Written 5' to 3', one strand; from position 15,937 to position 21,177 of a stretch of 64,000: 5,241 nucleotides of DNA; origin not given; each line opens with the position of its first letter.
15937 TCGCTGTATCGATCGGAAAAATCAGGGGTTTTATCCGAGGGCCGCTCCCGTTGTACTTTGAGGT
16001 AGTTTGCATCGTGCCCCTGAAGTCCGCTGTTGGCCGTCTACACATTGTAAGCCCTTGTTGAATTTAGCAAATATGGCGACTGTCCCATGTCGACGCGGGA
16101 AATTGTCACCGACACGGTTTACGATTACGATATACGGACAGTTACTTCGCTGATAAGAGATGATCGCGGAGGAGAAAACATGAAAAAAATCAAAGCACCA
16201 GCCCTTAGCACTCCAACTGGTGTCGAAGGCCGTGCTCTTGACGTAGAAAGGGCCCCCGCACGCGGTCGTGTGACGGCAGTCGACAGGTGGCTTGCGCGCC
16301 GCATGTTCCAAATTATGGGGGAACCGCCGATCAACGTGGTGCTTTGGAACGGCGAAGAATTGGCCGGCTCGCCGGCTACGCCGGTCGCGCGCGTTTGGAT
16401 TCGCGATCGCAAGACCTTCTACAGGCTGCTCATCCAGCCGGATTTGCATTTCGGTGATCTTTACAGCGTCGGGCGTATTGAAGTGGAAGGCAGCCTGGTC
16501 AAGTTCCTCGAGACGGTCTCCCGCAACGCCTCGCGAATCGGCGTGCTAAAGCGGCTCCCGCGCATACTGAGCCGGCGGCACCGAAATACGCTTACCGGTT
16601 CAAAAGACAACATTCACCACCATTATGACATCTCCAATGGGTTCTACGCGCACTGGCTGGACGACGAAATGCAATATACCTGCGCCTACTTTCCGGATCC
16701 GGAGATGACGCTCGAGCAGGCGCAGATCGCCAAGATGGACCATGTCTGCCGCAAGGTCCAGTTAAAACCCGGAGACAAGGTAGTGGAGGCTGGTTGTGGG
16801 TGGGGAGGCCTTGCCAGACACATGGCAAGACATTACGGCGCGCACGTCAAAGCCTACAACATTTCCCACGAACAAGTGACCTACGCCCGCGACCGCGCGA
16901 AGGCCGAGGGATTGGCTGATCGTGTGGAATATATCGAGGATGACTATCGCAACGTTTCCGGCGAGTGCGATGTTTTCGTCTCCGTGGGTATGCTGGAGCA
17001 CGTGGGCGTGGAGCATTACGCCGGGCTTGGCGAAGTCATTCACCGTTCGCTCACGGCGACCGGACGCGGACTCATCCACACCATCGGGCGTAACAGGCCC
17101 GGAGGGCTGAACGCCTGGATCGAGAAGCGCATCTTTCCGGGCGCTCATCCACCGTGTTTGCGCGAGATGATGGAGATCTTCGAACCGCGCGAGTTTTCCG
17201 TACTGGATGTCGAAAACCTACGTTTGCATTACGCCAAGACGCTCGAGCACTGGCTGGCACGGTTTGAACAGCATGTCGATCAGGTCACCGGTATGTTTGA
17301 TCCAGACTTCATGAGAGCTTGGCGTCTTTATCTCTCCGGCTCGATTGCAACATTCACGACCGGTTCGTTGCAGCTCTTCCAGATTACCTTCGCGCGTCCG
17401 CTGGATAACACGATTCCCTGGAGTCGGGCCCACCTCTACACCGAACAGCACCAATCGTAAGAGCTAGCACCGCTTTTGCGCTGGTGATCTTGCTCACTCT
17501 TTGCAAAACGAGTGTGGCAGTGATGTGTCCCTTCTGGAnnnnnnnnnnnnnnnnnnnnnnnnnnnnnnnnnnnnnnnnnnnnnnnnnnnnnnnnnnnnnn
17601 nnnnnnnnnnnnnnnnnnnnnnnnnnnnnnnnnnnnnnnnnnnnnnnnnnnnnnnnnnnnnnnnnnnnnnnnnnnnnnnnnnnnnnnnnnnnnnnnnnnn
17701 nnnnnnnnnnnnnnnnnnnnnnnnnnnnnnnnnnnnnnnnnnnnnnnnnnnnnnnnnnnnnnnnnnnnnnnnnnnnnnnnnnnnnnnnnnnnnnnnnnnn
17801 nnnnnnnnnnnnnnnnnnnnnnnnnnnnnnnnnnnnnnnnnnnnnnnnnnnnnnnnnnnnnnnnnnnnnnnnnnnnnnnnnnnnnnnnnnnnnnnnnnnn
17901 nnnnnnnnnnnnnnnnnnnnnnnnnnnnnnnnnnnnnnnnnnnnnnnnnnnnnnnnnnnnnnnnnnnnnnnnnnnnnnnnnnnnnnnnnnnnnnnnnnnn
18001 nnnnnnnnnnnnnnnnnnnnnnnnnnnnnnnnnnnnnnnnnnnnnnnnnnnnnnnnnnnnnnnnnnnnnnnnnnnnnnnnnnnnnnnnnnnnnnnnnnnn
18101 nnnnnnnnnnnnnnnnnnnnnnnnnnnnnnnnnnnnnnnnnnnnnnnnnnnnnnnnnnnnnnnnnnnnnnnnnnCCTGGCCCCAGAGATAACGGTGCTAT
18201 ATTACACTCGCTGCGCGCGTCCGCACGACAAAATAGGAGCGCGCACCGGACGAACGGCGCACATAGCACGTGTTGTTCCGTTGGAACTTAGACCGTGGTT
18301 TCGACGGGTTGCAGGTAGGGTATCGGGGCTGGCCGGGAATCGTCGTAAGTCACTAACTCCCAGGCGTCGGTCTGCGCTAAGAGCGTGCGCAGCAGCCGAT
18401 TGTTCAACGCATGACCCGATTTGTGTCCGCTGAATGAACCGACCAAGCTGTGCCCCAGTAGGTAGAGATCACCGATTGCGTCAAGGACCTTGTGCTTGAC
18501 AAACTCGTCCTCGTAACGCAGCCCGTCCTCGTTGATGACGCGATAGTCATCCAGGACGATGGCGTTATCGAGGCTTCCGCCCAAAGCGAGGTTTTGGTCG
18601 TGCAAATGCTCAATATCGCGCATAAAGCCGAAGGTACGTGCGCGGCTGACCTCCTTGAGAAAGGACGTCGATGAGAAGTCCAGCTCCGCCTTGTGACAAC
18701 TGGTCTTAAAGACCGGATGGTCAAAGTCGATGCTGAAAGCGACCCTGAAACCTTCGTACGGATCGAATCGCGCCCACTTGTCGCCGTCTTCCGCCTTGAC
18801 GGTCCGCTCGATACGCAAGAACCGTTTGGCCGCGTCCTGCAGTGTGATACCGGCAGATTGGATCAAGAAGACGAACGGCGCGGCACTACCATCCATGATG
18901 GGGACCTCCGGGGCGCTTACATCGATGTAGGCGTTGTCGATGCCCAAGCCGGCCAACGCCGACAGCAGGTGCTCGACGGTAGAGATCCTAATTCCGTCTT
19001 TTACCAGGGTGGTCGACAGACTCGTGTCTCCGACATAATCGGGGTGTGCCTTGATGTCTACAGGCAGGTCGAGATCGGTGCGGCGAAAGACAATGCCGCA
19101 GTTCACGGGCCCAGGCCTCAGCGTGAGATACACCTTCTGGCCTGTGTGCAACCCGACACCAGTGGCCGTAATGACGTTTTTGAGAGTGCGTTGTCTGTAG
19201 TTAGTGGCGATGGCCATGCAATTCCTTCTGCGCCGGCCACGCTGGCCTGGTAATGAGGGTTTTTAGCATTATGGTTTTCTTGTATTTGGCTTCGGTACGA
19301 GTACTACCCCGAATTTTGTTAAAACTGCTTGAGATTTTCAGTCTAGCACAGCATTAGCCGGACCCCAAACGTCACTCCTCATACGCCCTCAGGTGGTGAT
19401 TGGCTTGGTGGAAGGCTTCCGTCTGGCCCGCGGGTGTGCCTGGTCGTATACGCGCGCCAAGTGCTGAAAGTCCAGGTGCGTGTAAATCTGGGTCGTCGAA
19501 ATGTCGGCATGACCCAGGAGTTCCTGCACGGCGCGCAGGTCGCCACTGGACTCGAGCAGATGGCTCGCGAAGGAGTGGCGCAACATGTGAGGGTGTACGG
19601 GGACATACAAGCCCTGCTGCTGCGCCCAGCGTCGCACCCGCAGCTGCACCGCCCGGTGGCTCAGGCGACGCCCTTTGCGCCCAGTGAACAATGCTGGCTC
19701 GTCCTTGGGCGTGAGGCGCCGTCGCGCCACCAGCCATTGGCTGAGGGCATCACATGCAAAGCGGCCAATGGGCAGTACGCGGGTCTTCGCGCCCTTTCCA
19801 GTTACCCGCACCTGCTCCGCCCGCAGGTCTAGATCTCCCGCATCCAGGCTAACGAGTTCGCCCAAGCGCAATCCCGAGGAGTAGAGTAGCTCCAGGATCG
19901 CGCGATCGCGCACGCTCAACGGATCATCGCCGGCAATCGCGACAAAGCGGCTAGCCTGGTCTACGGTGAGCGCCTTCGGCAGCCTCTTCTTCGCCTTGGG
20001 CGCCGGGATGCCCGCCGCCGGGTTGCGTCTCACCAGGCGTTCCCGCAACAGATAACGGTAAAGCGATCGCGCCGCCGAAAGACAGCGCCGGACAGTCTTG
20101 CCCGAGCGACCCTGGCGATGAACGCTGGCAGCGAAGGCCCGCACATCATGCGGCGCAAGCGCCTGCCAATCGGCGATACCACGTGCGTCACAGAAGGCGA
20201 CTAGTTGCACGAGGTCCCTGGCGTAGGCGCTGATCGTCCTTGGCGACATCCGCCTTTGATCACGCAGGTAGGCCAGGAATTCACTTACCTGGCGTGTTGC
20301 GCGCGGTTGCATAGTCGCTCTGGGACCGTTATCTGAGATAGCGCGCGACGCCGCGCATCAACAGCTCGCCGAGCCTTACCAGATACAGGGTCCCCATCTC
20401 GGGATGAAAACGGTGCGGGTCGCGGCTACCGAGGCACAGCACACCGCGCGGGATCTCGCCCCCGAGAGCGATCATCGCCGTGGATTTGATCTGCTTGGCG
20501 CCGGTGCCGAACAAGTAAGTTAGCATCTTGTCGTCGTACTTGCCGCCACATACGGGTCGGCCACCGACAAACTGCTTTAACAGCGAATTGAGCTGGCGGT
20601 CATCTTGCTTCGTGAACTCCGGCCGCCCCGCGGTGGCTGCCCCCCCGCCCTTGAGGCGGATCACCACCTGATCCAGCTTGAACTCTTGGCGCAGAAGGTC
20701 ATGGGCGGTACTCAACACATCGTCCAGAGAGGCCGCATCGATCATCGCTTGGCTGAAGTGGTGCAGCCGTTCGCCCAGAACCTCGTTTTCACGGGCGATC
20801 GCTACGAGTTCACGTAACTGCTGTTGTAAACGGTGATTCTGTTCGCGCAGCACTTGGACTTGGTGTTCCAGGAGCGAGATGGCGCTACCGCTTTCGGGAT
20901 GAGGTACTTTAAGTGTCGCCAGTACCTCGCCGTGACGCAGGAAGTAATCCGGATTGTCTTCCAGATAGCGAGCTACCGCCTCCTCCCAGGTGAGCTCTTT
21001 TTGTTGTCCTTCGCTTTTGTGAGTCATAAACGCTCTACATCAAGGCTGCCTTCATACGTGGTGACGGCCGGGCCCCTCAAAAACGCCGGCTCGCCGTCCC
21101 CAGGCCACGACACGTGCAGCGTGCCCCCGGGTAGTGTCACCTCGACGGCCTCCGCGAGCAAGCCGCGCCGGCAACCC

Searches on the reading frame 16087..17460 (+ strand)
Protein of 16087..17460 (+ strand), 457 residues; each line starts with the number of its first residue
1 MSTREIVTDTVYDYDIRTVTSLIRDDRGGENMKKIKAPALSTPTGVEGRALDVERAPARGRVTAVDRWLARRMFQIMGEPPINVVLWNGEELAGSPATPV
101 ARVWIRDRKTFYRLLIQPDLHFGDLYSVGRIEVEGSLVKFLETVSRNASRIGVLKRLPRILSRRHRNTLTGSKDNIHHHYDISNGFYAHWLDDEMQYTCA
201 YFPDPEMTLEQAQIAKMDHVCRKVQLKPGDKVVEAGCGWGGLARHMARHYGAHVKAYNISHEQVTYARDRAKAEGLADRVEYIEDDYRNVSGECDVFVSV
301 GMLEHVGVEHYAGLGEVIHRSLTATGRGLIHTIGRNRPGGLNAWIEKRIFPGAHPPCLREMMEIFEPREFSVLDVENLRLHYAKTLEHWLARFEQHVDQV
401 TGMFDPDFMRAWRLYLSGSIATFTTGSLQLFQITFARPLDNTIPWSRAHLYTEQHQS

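Call 78: search_protein_families(library=pfam, max_evalue=0.00001, proteins=[window:16087-17460:+])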
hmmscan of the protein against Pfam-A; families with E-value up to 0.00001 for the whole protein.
window:16087-17460:+ (457 aa): 5 families
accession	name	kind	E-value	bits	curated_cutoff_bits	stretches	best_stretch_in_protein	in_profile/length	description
PF02353.26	CMAS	-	1.5e-82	277.5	27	1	172-433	6-273/273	Mycolic acid cyclopropane synthetase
PF13649.12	Methyltransf_25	-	3.1e-13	50.7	27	1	232-326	1-97/97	Methyltransferase domain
PF08241.18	Methyltransf_11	-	5.6e-10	40.2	21.2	1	234-327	2-92/95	Methyltransferase domain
PF08242.18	Methyltransf_12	-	1.4e-06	29.4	30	1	233-326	1-96/98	Methyltransferase domain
PF25371.1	DUF7884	-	6.5e-06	26.7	27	0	72-149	4-83/90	Domain of unknown function (DUF7884)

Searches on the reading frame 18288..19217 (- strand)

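Call 78: search_protein_families(library=pfam, max_evalue=0.00001, proteins=[window:18288-19217:-])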
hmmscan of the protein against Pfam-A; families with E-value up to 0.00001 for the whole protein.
window:18288-19217:- (309 aa): 1 family
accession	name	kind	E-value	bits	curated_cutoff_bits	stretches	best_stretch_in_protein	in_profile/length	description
PF03331.19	LpxC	-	1.1e-109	366.5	27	1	9-280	1-267/268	UDP-3-O-acyl N-acetylglycosamine deacetylase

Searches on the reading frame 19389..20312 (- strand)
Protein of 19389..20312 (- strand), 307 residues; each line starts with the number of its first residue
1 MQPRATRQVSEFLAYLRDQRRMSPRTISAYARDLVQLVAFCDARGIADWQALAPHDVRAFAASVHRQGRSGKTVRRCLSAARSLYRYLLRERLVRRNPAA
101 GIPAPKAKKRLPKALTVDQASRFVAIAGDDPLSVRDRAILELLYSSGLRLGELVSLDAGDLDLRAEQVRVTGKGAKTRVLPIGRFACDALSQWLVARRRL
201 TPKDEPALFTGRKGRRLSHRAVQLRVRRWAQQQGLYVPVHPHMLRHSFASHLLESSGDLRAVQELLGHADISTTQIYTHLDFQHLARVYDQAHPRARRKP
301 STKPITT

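Call 79: search_protein_families(library=pfam, max_evalue=0.00001, proteins=[window:19389-20312:-])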
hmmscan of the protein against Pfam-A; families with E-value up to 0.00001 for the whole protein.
window:19389-20312:- (307 aa): 3 families
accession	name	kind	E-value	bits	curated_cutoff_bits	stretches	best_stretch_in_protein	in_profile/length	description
PF00589.27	Phage_integrase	-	1.7e-53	181.4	27.1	1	114-284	2-172/172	Phage integrase family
PF02899.23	Phage_int_SAM_1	-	2.4e-21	76.2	22.3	1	10-91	2-82/83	Phage integrase, N-terminal SAM-like domain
PF13495.12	Phage_int_SAM_4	-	1.2e-09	38.9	27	1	12-93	5-83/85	Phage integrase, N-terminal SAM-like domain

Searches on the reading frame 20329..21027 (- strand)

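Call 79: search_protein_families(library=pfam, max_evalue=0.00001, proteins=[window:20329-21027:-])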
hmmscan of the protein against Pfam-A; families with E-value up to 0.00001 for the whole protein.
window:20329-21027:- (232 aa): 1 family
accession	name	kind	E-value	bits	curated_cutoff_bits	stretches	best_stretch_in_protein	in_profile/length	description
PF04340.18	DUF484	-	6.3e-41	141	24.2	1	15-230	8-217/219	Protein of unknown function, DUF484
